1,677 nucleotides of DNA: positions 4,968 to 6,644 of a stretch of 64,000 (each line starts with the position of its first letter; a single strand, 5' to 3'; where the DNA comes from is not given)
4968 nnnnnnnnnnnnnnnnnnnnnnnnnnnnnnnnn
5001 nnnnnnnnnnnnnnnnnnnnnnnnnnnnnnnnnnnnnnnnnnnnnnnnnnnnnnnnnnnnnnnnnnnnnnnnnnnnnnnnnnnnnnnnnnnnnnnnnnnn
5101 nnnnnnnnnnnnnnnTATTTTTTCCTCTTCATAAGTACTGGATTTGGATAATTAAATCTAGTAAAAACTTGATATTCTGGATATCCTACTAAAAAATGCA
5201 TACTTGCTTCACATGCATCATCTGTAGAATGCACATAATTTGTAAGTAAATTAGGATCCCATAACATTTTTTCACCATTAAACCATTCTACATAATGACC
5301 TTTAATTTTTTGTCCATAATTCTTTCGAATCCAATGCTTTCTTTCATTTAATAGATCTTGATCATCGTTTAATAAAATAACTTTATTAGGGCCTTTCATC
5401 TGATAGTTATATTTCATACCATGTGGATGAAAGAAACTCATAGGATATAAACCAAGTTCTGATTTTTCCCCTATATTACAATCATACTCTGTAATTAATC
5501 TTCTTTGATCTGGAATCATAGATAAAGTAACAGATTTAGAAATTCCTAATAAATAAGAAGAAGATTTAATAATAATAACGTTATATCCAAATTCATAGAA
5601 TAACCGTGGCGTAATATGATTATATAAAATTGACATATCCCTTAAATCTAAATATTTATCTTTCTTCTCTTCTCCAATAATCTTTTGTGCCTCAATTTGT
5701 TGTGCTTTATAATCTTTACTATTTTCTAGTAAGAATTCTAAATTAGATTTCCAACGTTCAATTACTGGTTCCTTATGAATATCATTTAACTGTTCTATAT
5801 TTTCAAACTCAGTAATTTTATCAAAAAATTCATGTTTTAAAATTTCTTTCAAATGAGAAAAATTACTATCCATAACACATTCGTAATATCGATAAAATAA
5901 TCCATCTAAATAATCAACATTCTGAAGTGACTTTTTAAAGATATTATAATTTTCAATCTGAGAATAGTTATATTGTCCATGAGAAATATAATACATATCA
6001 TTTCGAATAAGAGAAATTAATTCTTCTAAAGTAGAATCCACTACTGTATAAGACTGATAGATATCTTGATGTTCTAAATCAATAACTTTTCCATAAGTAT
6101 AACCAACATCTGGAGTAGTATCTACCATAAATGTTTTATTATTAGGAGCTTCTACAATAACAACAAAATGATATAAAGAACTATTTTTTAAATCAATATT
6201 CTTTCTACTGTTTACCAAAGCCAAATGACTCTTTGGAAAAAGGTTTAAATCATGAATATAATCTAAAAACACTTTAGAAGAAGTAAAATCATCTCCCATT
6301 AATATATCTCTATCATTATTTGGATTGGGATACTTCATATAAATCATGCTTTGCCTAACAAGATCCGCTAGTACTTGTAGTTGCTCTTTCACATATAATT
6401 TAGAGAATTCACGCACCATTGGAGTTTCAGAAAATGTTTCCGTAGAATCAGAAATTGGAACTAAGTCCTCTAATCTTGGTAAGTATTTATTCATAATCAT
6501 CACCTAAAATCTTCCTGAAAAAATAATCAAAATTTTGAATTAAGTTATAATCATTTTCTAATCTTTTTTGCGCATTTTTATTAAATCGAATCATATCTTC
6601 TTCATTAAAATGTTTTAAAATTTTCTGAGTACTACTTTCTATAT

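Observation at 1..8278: Five-gene translationally coupled operon: P-loop kinase-like, GT4 glycosyltransferase, unknown, CYTH-like and a giant (>1511 aa) NTase-bearing protein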

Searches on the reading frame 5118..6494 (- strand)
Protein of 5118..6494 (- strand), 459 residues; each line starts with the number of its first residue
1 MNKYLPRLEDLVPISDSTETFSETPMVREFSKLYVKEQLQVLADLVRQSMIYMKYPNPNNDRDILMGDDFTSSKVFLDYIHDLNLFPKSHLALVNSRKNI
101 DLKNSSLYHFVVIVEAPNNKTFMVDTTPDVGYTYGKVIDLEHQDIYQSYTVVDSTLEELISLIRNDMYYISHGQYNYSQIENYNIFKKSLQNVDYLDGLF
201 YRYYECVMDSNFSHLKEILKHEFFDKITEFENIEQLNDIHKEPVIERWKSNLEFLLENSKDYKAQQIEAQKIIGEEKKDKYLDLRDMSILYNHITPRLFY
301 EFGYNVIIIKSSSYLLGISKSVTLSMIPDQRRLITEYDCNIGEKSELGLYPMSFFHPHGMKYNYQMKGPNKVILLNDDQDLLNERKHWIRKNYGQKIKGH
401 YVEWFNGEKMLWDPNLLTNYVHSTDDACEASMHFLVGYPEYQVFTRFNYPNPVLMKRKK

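Call 8: search_protein_families(library=pfam, proteins=[window:5118-6494:-], max_evalue=0.1)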
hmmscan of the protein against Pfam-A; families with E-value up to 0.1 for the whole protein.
window:5118-6494:- (459 aa): 0 families

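Call 9: search_protein_families(library=ncbifam, proteins=[window:5118-6494:-], max_evalue=0.1)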
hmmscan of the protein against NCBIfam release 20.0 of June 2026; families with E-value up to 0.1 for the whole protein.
window:5118-6494:- (459 aa): 0 families

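Call 11: search_protein_families(library=padloc, proteins=[window:5118-6494:-], max_evalue=0.1)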
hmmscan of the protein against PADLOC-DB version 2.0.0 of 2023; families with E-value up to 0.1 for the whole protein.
window:5118-6494:- (459 aa): 0 families

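Call 19: find_homologous_proteins(query=window:5118-6494:-, max_evalue=0.001)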
Query window:5118-6494:- (459 aa): 31 proteins with E <= 0.001 among 4465 candidates.
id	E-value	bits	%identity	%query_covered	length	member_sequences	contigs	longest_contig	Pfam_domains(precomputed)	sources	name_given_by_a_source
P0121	0.0e+0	1042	100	100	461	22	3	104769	-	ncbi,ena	-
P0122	5.9e-166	571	56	100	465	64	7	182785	-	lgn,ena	-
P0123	2.6e-150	520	52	100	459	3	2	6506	-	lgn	-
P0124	1.9e-148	514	51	100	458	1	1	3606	-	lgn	-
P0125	4.6e-147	509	52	100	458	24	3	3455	-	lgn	-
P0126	1.6e-146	507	51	100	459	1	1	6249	-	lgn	-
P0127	2.8e-145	503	52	100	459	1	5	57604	-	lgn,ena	-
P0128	3.3e-145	503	52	100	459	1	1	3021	-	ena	-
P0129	3.4e-145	503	52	100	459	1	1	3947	-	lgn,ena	-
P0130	4.5e-145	502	51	100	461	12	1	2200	-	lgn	-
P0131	2.1e-144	500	51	100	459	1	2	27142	-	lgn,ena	-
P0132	3.7e-144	499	51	100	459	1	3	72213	-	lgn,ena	-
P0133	6.0e-144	499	51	100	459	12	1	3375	-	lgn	-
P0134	7.3e-144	498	52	100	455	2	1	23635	-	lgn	-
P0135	1.6e-143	497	52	100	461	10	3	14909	-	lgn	-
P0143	4.9e-139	483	51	100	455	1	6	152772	-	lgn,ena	-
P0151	8.5e-56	208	33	99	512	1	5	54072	-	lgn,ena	-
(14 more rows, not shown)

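Call 20: find_encoding_contigs(protein=P0122, flank=8000, max_places=1)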
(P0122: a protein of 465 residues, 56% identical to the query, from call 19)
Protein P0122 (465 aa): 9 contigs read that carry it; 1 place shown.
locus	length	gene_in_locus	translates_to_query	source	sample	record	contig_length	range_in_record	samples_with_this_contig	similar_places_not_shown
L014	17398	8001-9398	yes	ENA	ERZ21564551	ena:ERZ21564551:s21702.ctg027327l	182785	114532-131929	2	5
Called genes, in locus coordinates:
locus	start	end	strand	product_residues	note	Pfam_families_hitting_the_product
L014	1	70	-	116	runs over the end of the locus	-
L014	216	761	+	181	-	PF18967:PycTM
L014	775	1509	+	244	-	-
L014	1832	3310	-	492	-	PF04326:SLFN_AlbA_2, PF13749:HATPase_c_4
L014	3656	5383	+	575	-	PF01609:DDE_Tnp_1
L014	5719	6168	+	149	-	-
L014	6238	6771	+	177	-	-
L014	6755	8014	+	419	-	PF00534:Glycos_transf_1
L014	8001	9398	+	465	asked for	-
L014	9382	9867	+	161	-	-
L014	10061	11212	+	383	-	PF12323:HTH_OrfB_IS605, PF01385:OrfB_IS605, PF07282:Cas12f1-like_TNB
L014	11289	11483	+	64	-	-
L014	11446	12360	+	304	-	-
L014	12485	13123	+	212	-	PF00301:Rubredoxin, PF21349:RUBY_RBDX (weak), PF23458:DUF7130 (faint), PF21349:RUBY_RBDX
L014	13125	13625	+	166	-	PF14697:Fer4_21 (faint), PF13237:Fer4_10, PF25160:LdpA_Fe-S-bd (weak), PF00037:Fer4, PF12797:Fer4_2 (weak), PF12837:Fer4_6 (weak), PF13237:Fer4_10 (weak), PF12838:Fer4_7 (weak), +1 more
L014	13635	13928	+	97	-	-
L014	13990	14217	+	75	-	-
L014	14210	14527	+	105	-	PF07875:Coat_F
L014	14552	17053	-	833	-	PF00773:RNB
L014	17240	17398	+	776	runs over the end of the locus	PF00005:ABC_tran, PF02463:SMC_N (weak), PF13304:AAA_21 (faint), PF02687:FtsX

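Call 21: find_encoding_contigs(protein=P0151, flank=8000, max_places=2)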
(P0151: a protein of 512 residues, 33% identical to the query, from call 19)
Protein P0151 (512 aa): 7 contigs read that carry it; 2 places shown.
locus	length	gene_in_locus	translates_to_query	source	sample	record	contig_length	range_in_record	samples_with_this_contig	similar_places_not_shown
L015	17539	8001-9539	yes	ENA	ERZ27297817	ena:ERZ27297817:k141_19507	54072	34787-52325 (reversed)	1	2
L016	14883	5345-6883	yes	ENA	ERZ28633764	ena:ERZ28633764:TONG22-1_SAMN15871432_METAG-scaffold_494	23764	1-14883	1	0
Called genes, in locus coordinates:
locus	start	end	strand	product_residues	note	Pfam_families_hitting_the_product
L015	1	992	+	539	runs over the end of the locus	-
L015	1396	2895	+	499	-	-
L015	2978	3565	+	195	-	PF03193:RsgA_GTPase (faint), PF01926:MMR_HSR1, PF02421:FeoB_N (weak)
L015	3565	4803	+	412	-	PF05958:tRNA_U5-meth_tr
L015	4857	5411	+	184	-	-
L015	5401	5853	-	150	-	-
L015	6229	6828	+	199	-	-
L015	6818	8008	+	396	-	PF00534:Glycos_transf_1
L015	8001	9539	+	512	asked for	-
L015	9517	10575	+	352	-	PF00535:Glycos_transf_2, PF10111:Glyco_tranf_2_2, PF13641:Glyco_tranf_2_3 (weak)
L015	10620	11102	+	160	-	-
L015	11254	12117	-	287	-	-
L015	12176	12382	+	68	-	-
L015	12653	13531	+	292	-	-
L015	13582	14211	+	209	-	PF00302:CAT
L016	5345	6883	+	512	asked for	-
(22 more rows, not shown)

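Call 22: find_encoding_contigs(protein=P0143, flank=8000, max_places=1)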
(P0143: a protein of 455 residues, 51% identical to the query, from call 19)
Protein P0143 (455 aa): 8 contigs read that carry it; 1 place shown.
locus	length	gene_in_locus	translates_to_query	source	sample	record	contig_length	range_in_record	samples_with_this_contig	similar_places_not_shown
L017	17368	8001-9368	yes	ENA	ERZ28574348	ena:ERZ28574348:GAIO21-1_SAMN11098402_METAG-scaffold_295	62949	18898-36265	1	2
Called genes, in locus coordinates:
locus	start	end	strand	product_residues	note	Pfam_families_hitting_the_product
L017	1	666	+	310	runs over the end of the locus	PF06144:DNA_pol3_delta, PF21694:DNA_pol3_delta_C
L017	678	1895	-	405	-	PF05496:RuvB_N, PF06068:TIP49 (faint), PF00004:AAA, PF16193:AAA_assoc_2, PF17856:TIP49_C (faint), PF12002:MgsA_C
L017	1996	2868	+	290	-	PF02899:Phage_int_SAM_1, PF13495:Phage_int_SAM_4, PF00589:Phage_integrase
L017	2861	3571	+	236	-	PF08713:DNA_alkylation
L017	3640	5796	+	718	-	PF00512:HisKA, PF02518:HATPase_c, PF00072:Response_reg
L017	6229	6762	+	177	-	-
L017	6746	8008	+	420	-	PF00534:Glycos_transf_1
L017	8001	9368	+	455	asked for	-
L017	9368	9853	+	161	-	-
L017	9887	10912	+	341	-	PF01073:3Beta_HSD, PF01370:Epimerase, PF02719:Polysacc_synt_2, PF04321:RmlD_sub_bind, PF07993:NAD_binding_4, PF16363:GDP_Man_Dehyd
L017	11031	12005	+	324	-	PF01553:Acyltransferase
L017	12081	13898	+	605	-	PF00512:HisKA, PF02518:HATPase_c, PF00072:Response_reg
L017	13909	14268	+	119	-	-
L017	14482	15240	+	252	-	PF02535:Zip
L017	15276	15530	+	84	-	PF12637:TSCPD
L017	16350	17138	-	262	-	-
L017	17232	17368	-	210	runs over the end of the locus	PF01944:SpoIIM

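Call 25: search_solved_structures(query=A1, max_evalue=10, show_alignments=2)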
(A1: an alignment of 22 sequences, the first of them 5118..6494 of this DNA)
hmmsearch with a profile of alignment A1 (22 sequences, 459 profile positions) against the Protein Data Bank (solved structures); distinct sequences matched with E-value up to 10: 12.
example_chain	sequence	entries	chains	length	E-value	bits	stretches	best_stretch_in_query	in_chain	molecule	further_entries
8gdw_AAA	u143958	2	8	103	0.0086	18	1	317-376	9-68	Ssr1698 protein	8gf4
8zxq_A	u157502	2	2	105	0.0093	17.9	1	317-376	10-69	Ssr1698 protein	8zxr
8gbk_G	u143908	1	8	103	0.01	17.8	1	317-375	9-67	Ssr1698 protein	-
8fm6_A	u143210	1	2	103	0.014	17.3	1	317-376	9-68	Ssr1698 protein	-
7aor_q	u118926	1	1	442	0.19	13.6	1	156-274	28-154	mS26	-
5cy5_A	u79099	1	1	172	0.2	13.5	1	149-212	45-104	T33-51H-A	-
8g3k_A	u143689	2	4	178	0.21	13.4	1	149-212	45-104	Cob_adeno_trans domain-containing protein | Tetrahedral Nanocage Cage, Non-Fusion Component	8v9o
6x1i_A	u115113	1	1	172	0.25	13.2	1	149-212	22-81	Cob_adeno_trans domain-containing protein PH0671 fused to a coiled coil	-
1wy1_A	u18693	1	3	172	0.29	12.9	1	148-212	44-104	hypothetical protein PH0671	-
7pua_Cd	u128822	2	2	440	0.56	12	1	156-247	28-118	mS26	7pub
6hiw_Cd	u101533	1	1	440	0.56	12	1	156-247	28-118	mS26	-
6hiv_Cd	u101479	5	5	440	0.57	12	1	156-247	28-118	mS26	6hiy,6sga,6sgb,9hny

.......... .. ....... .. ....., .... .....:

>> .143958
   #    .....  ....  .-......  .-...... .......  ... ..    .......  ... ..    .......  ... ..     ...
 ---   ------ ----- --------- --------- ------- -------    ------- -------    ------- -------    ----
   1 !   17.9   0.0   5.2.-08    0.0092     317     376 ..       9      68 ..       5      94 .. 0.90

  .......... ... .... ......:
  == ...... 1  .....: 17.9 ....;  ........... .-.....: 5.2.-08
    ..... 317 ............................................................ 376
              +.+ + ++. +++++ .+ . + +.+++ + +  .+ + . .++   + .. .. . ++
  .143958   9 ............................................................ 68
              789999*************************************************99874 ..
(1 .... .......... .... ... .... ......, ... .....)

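Call 26: find_related_loci(query=A1, collection=genome_contigs, flank=6000)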
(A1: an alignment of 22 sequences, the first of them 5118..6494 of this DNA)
Query A1 (459 aa) in genome_contigs; peptide patterns used: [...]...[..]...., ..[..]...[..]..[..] (x = any residue, [..] = any of these).
75 stretches matched a pattern; 18 encode a relative of the query (tblastn E <= 1e-3); 18 distinct loci.
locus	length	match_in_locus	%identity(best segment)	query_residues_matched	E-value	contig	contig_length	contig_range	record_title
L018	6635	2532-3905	56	1-459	9e-174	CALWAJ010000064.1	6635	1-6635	MAG: uncultured Bacilli bacterium isolate BRZ_GV__bin40 genome assembly, contig: BRZ_GV__NODE_9155_length_6635_cov_8.828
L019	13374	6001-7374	55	1-459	5e-171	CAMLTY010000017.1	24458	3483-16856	MAG: uncultured Tenericutes bacterium isolate ERR4304454_bin.35_MetaWRAP_v1.1_MAG genome assembly, contig: NODE_2512_len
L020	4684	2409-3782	55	1-459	2e-174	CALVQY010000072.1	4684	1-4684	MAG: uncultured Bacilli bacterium isolate BRZ_NN__bin51 genome assembly, contig: BRZ_NN__NODE_16270_length_4684_cov_16.8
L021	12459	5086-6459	52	1-459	5e-154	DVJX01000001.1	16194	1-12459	MAG TPA_asm: Candidatus Faecisoma merdavium isolate 6595 CHK47__C3096_L16194_ERR2241733, whole genome shotgun sequence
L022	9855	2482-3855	52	1-459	2e-154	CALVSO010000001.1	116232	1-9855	MAG: uncultured Bacilli bacterium isolate BRZ_CH__bin62 genome assembly, contig: BRZ_CH__NODE_310_length_116232_cov_22.2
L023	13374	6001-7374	53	1-459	3e-154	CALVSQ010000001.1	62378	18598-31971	MAG: uncultured Bacilli bacterium isolate BRZ_PA__bin23 genome assembly, contig: BRZ_PA__NODE_676_length_62378_cov_35.37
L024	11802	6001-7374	51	1-459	1e-145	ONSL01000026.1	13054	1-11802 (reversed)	uncultured Clostridiales bacterium isolate RUG594 genome assembly, contig: scaffold_3090, whole genome shotgun sequence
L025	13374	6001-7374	50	1-459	3e-145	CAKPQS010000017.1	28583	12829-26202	MAG: uncultured Bacilli bacterium isolate REFINED_METABAT215_TOP10_CONTIGS_1500_ASSEMBLY_K77_MERGED__Hadza_PheChl_Fiber-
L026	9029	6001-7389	36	1-456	3e-92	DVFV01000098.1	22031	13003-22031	MAG TPA_asm: Candidatus Coprosoma intestinipullorum isolate CHK147-3167 CHK147__C69560_L22031_ERR2241925, whole genome s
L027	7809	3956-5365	36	1-459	2e-90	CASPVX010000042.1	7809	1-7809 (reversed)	MAG: uncultured Bacilli bacterium isolate extra-ERR2497919.9_1677795671 genome assembly, contig: NODE_840_length_7809_co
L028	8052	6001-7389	36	1-456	2e-90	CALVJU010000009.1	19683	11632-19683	MAG: uncultured Bacilli bacterium isolate E11__bin86 genome assembly, contig: E11__k127_1555683, whole genome shotgun se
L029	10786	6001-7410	34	1-459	5e-68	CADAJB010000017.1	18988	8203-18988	MAG: uncultured Clostridiales bacterium isolate RUG13339 genome assembly, contig: RUG13339_asm_17, whole genome shotgun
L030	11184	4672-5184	60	289-459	3e-65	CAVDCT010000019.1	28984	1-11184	Roseburia sp. AF12-17LB isolate H07620-L1_cleanbin_000017 genome assembly, contig: Spades_H07620-L1_contig_1221, whole g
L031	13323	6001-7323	31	1-459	2e-58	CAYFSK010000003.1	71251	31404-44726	MAG TPA_asm: uncultured Mycoplasma sp. isolate ERP107106_co1_81 genome assembly, contig: NODE_230_length_71251_cov_7.328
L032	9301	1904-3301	34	1-456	2e-80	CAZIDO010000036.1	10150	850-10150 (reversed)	MAG TPA_asm: uncultured Muribaculaceae bacterium isolate SRP192927_co4_7 genome assembly, contig: NODE_16318_length_1015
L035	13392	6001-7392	31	1-453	2e-59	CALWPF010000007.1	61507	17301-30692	MAG: uncultured Clostridia bacterium isolate BRZ_AN__bin7 genome assembly, contig: BRZ_AN__NODE_739_length_61507_cov_5.6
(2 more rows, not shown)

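Call 33: predict_structure(alignment_id=A1)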
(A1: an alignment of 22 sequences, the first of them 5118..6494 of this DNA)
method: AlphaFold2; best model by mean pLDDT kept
length: 459 residues; sequences in the alignment: 22
mean_pLDDT: 91.2   pTM: 0.91
mean pLDDT of the five models: 91.2, 91.1, 91.0, 90.9, 89.3
residues with pLDDT >= 90: 346; 70-90: 103; 50-70: 8; < 50: 2
segments of 3 or more residues with pLDDT < 50: none
pLDDT, mean of each block of 10 residues (from residue 1): 91 81 90 96 97 95 95 97 94 93 89 94 95 91 90 94 96 94 85 85 95 94 90 93 97 96 95 89 85 94 94 93 96 95 94 81 88 94 92 80 89 75 91 94 93 72
secondary structure, 60 per line:
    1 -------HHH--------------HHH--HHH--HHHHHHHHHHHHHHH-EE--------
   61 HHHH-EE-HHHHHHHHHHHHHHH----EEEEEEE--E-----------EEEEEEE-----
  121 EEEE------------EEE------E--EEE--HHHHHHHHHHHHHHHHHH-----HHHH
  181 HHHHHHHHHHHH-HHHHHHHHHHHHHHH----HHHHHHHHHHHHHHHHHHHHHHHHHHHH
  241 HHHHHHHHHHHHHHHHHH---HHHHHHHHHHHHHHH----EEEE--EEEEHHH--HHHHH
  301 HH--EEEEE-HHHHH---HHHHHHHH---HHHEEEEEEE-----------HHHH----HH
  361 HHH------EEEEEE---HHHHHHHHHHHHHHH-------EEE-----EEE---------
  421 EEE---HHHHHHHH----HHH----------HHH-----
elements in order: H35-49 H61-64 H69-83 E88-94 E109-115 E121-124 E137-139 E149-151 H154-171 H177-192 H194-208 H213-258 H262-276 E281-284 E287-290 H296-302 E305-309 H311-315 H319-326 E333-339 H351-354 H359-363 E370-375 H379-393 E401-403 E409-411 E421-423 H427-434

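Call 58: search_protein_families(library=pfam, proteins=[L035:7506-8597:+, L035:8994-11006:+, L035:3211-4128:+, L029:7484-8548:+, L029:3304-4065:+, L014:5719-6165:+, L017:9887-10909:+, L035:12394-13374:-, L035:993-2843:-], max_evalue=0.001)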
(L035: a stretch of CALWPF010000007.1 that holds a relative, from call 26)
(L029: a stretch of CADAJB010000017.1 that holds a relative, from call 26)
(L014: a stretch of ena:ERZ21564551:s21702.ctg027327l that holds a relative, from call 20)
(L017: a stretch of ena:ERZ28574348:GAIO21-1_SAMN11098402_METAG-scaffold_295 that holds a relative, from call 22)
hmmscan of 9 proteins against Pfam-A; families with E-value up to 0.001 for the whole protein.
L035:7506-8597:+ (364 aa): 3 families
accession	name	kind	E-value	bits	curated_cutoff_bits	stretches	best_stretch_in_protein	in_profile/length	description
PF00535.33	Glycos_transf_2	-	3.6e-28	99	23.3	1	32-159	1-128/168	Glycosyl transferase family 2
PF10111.15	Glyco_tranf_2_2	-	1.2e-11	45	27.3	1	32-156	1-129/276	Glycosyltransferase like family 2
PF13641.12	Glyco_tranf_2_3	-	1.2e-07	32.4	27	1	31-135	3-112/230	Glycosyltransferase like family 2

L035:8994-11006:+ (671 aa): 2 families
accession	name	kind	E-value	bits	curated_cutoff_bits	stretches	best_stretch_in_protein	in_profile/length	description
PF09479.16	Flg_new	-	1.6e-08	35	27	1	381-451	1-65/65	Listeria-Bacteroides repeat domain (List_Bact_rpt)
PF18998.6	Flg_new_2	-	0.00069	20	23.6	1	471-526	13-69/73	Divergent InlB B-repeat domain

L035:3211-4128:+ (306 aa): 0 families

L029:7484-8548:+ (355 aa): 2 families
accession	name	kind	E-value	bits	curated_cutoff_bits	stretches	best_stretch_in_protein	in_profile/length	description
PF00535.33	Glycos_transf_2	-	5.2e-21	75.7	23.3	1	26-194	1-164/168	Glycosyl transferase family 2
PF10111.15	Glyco_tranf_2_2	-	1.6e-09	38.1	27.3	1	47-176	21-156/276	Glycosyltransferase like family 2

L029:3304-4065:+ (254 aa): 1 family
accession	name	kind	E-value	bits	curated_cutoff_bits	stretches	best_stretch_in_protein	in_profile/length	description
PF07947.19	YhhN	-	1.3e-16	61.3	25.6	1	56-249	5-181/182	YhhN family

L014:5719-6165:+ (149 aa): 0 families

L017:9887-10909:+ (341 aa): 6 families
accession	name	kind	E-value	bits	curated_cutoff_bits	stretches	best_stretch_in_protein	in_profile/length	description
PF16363.11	GDP_Man_Dehyd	-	2.7e-81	274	27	1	4-313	1-332/332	GDP-mannose 4,6 dehydratase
PF01370.27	Epimerase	-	7.8e-62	209.2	20.9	1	4-249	2-240/240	NAD dependent epimerase/dehydratase family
PF02719.21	Polysacc_synt_2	-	5.1e-14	52.6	20.2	1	4-131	2-130/293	Polysaccharide biosynthesis protein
PF01073.25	3Beta_HSD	-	7.4e-13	48.6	22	1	4-233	1-223/280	3-beta hydroxysteroid dehydrogenase/isomerase family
PF07993.18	NAD_binding_4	-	9.5e-11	41.8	20.1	1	43-186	50-206/258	Male sterility protein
PF04321.23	RmlD_sub_bind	-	9.9e-11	41.7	27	1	1-170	1-138/287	RmlD substrate binding domain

L035:12394-13374:- (326 aa): 2 families
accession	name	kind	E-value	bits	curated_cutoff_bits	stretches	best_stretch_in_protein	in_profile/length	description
PF12679.13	ABC2_membrane_2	-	4.9e-16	59.2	27.2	1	108-324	55-283/283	ABC-2 family transporter protein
PF12698.13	ABC2_membrane_3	-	7e-09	35.7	31.6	1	14-316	82-346/347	ABC-2 family transporter protein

L035:993-2843:- (616 aa): 4 families
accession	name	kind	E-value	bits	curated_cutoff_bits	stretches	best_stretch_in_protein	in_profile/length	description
PF00005.33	ABC_tran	-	8.5e-34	117.5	25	1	397-545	2-137/137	ABC transporter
PF00664.28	ABC_membrane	-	3.7e-24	86.3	28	1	66-330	3-270/274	ABC transporter transmembrane region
PF02463.25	SMC_N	-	2.8e-07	30.6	40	1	352-586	135-210/220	RecF/RecN/SMC N terminal domain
PF09818.15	ABC_ATPase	-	0.00058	19.4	23.2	0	490-549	132-190/283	P-loop domain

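Call 76: search_protein_families(library=phrogs, proteins=[window:5118-6494:-], max_evalue=0.01)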
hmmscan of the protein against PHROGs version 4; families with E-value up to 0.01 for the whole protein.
window:5118-6494:- (459 aa): 0 families

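Call 90: find_related_loci(query=A1, collection=viral_contigs, flank=8000)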
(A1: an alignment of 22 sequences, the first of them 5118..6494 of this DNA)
Query A1 (459 aa) in viral_contigs; peptide patterns used: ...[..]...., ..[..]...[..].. (x = any residue, [..] = any of these).
28 stretches matched a pattern, but none encodes a relative of the query by tblastn (E <= 1e-3).
